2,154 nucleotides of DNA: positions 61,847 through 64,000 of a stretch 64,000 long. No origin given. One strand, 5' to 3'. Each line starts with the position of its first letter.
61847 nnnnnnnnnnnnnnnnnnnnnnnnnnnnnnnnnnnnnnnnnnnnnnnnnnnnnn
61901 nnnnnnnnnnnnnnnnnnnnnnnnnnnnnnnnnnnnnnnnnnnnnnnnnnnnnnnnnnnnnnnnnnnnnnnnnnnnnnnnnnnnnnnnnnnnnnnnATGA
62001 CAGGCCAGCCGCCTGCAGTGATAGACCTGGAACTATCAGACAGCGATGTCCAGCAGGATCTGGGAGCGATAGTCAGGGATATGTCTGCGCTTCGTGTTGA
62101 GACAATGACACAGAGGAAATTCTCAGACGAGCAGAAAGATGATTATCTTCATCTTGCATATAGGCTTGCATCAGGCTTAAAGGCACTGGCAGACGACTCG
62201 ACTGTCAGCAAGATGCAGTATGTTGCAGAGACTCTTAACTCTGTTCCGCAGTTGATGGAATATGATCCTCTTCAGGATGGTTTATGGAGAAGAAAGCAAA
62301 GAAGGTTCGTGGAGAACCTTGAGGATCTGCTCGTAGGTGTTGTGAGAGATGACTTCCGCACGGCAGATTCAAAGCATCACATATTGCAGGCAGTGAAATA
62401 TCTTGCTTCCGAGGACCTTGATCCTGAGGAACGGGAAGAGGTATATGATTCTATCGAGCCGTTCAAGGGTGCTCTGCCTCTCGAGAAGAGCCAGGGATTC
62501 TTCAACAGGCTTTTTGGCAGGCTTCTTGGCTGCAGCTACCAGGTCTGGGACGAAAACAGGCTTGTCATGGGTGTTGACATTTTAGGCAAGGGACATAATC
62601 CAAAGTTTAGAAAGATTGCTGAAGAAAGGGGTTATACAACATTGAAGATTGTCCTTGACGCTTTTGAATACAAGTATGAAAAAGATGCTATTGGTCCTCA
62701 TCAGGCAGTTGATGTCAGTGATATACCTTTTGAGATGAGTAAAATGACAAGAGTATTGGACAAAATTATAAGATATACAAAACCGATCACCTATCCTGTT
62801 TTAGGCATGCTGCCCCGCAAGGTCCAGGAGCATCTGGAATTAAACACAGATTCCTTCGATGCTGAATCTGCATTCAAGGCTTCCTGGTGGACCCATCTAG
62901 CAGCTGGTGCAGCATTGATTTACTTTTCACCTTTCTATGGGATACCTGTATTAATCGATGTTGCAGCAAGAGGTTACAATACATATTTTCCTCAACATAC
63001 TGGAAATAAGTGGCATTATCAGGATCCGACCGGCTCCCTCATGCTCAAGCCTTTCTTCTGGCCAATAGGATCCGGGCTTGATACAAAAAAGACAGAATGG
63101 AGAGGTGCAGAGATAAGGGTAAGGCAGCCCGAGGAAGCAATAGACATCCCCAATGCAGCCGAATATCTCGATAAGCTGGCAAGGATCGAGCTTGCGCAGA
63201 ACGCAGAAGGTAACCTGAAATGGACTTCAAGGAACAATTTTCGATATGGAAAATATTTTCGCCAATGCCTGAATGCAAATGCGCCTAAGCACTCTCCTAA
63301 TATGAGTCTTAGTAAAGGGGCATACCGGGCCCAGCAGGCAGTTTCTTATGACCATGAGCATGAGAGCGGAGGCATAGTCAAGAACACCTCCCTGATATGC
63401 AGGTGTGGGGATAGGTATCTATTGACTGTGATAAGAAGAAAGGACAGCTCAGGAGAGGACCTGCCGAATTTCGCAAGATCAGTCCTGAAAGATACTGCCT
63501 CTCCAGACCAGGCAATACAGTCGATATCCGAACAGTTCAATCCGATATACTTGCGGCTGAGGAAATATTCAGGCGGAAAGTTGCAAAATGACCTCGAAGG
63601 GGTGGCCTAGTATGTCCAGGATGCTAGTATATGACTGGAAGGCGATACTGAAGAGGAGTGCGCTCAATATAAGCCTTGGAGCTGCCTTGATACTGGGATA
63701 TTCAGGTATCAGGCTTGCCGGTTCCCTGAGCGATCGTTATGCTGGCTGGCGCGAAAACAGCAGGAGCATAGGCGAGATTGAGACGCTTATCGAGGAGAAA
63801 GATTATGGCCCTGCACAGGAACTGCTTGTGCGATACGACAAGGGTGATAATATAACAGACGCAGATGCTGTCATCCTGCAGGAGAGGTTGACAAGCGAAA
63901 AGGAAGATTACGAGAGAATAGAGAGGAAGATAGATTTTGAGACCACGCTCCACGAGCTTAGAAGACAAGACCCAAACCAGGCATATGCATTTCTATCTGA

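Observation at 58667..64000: Translationally coupled operon: radical SAM (SPASM-like) + tandem-AAA+ ATPase + two unknown proteins + membrane protein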

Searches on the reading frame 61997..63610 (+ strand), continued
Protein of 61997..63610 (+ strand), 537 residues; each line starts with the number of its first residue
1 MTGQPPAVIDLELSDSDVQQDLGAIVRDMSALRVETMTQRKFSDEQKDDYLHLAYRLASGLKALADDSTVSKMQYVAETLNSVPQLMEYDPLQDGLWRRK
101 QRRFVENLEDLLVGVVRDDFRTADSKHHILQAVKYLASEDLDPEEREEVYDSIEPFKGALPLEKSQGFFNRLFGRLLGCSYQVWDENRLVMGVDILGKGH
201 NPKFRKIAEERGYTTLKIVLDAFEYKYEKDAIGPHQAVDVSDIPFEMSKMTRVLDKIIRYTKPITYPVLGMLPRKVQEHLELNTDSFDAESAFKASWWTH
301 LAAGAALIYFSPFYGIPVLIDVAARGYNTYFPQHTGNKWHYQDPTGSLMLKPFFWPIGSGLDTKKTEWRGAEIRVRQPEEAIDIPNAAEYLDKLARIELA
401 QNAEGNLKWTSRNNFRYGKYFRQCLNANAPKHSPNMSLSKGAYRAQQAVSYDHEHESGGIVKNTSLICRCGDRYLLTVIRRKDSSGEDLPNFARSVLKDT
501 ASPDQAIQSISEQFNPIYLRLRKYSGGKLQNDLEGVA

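Call 100: search_protein_families(library=ncbifam, proteins=[L015:6395-7177:+, L015:7359-8153:+], max_evalue=0.00001)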
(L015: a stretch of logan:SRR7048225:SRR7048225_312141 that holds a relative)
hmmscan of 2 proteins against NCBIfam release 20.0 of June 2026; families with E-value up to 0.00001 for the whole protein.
L015:6395-7177:+ (260 aa): 21 families
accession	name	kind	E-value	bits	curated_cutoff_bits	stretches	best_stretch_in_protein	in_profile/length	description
NF003064.0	PRK03987.1-4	equivalog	3.2e-74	249.6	252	1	4-258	2-258/262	translation initiation factor IF-2 subunit alpha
NF003063.0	PRK03987.1-2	equivalog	1.9e-54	184.6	430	1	5-259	2-260/262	translation initiation factor IF-2 subunit alpha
NF003065.0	PRK03987.1-5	equivalog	6.4e-52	176.4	432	1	4-258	2-259/266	translation initiation factor IF-2 subunit alpha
NF003062.0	PRK03987.1-1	equivalog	2.6e-50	171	213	1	1-256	1-261/264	translation initiation factor IF-2 subunit alpha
NF003066.0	PRK03987.1-6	equivalog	3.8e-45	154.2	503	1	4-255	4-259/275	translation initiation factor IF-2 subunit alpha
NF040579.1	S1_dom_CvfD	subfamily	5.1e-16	58.9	117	1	13-103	5-93/113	CvfD/Ygs/GSP13 family RNA-binding post-transcriptional regulator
NF005973.0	PRK08059.1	equivalog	7.6e-15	55.1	148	1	13-98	9-92/123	S1 domain-containing post-transcriptional regulator GSP13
NF000907.0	PRK00087.1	equivalog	2.5e-14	52.4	624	1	11-101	563-651/671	bifunctional 4-hydroxy-3-methylbut-2-enyl diphosphate reductase/30S ribosomal protein S1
NF004952.0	PRK06299.1-2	equivalog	1.3e-11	43.5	524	1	15-134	394-510/580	30S ribosomal protein S1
NF006363.0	PRK08582.1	equivalog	5.2e-11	42.9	171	1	11-129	5-113/140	S1 domain-containing RNA-binding protein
NF005208.0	PRK06676.1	equivalog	7.4e-10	38.4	368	1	18-95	200-274/391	30S ribosomal protein S1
TIGR03591.1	polynuc_phos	equivalog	9.9e-10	37.5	525.05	1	9-84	616-688/689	polyribonucleotide nucleotidyltransferase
NF005573.0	PRK07252.1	equivalog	5.3e-09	36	183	1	17-91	9-81/120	S1 RNA-binding domain-containing protein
NF008805.1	PRK11824.1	equivalog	1.4e-08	33.6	471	1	9-83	610-681/683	polyribonucleotide nucleotidyltransferase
NF005911.0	PRK07899.1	equivalog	1.9e-08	33.4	691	1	11-93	293-373/486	30S ribosomal protein S1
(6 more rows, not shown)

L015:7359-8153:+ (264 aa): 2 families
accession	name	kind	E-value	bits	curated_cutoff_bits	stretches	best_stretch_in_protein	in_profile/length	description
TIGR00162.1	TIGR00162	hypoth_equivalog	3e-44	151.4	200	1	5-264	9-260/260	proteasome assembly chaperone family protein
TIGR00161.1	TIGR00161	hypoth_equivalog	2.2e-17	63.5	199.25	1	10-240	10-223/239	proteasome assembly chaperone family protein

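Call 108: search_protein_families(library=pfam, alignment_id=A4, max_evalue=1)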
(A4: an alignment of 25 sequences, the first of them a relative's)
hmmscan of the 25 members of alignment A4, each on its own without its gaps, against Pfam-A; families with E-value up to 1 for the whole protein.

A. member 1, L015:2965-3981:+ (338 aa): 5 families
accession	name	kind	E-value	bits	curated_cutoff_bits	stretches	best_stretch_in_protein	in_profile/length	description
PF19962.4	EAD9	-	0.023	14.9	25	1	88-111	10-33/62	Effector-associated domain 9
PF19822.4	DUF6304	-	0.077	13.2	35.8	1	79-124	100-145/156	Family of unknown function (DUF6304)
PF22057.2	BACOVA_00961-like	-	0.12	12.5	27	1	126-172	5-52/140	BACOVA_00961-like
PF24664.1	Monjiviricetes_fusion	-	0.13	10.6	27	1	119-165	461-507/653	Viral fusion glycoprotein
PF14498.12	Glyco_hyd_65N_2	-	0.24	11.8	27.7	1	49-155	54-139/234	Glycosyl hydrolase family 65, N-terminal domain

B. families by the number of members that match (of 25 scanned): 51 families (the first 25 are shown)
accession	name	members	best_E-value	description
PF18129.7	SH3_12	4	0.059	Xrn1 SH3-like domain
PF21233.3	RIOX1_C_WH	2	0.0019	Ribosomal oxygenase 1, C-terminal winged helix domain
PF22360.1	SbsC_spectrin-like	1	0.0013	SbsC,spectrin-like repeat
PF18729.6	HEPN_STY4199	1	0.0047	STY4199-like HEPN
PF18915.5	DUF5667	1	0.0066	Domain of unknown function (DUF5667)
PF22205.1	Csm6_6H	1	0.0068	Csm6 6H domain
PF10938.13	YfdX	1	0.012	YfdX protein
PF20781.2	TssR_C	1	0.013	TssR C-terminal domain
PF19962.4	EAD9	1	0.023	Effector-associated domain 9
PF13041.12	PPR_2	1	0.026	PPR repeat family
PF03980.19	Nnf1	1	0.026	Nnf1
PF08825.15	E2_bind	1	0.028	E2 binding domain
PF16799.10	VGPC1_C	1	0.032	C-terminal membrane-localisation domain of ion-channel, VCN1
PF12948.12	MSP7_C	1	0.033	MSP7-like protein C-terminal domain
PF06206.17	CpeT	1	0.039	CpeT/CpcT family (DUF1001)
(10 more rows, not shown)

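Call 109: search_solved_structures(query=A4, max_evalue=10)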
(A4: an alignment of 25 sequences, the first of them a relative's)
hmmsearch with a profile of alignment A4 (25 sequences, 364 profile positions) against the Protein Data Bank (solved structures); distinct sequences matched with E-value up to 10: 12.
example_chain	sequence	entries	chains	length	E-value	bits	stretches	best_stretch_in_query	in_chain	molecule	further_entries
5i9f_A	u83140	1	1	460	4.6e-09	39.2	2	52-150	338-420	pentatricopeptide repeat protein dPPR-U10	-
5i9h_A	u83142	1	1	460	6.7e-09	38.7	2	52-148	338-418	pentatricopeptide repeat protein dPPR-U8G2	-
5i9g_C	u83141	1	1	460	1.5e-08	37.5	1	52-152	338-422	pentatricopeptide repeat protein dPPR-U8C2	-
5i9d_A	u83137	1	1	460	2.1e-08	37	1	52-152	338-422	pentatricopeptide repeat protein dPPR-U8A2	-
11zv_B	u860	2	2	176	0.053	16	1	46-134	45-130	RBD minibinder 11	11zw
4ozs_A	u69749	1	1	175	0.093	15.2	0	52-125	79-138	Alpha solenoid protein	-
4o8t_A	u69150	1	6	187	0.21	14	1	258-345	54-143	Sortase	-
5iww_D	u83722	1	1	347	0.22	13.9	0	52-77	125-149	PLS9-PPR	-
4o8l_A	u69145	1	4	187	0.22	13.9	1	258-344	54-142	Sortase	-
9e5c_6a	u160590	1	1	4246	0.34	13.3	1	56-139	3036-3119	Dynein heavy chain, putative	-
2klu_A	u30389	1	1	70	1.1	11.7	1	20-70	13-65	T-cell surface glycoprotein CD4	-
3uit_A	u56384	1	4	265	1.9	10.8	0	84-120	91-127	InaD-like protein, MAGUK p55 subfamily member 5, Protein lin-7 homolog B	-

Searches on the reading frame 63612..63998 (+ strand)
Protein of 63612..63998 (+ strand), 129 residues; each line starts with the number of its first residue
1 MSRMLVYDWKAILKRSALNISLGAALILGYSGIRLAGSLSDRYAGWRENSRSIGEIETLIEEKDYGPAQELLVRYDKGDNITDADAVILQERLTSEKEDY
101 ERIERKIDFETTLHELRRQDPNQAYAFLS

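Call 6: search_protein_families(library=ncbifam, proteins=[window:63612-63998:+], max_evalue=0.01)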
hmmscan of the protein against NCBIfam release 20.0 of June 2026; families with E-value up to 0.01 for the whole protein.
window:63612-63998:+ (129 aa): 0 families

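Call 7: search_protein_families(library=padloc, proteins=[window:63612-63998:+], max_evalue=0.01)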
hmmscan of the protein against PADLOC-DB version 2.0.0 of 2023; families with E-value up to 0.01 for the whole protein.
window:63612-63998:+ (129 aa): 1 family
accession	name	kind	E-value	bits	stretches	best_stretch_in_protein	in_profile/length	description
PDLC00203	HamC2|HamC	-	0.00015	20.2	1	69-107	25-63/99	DUF3223 domain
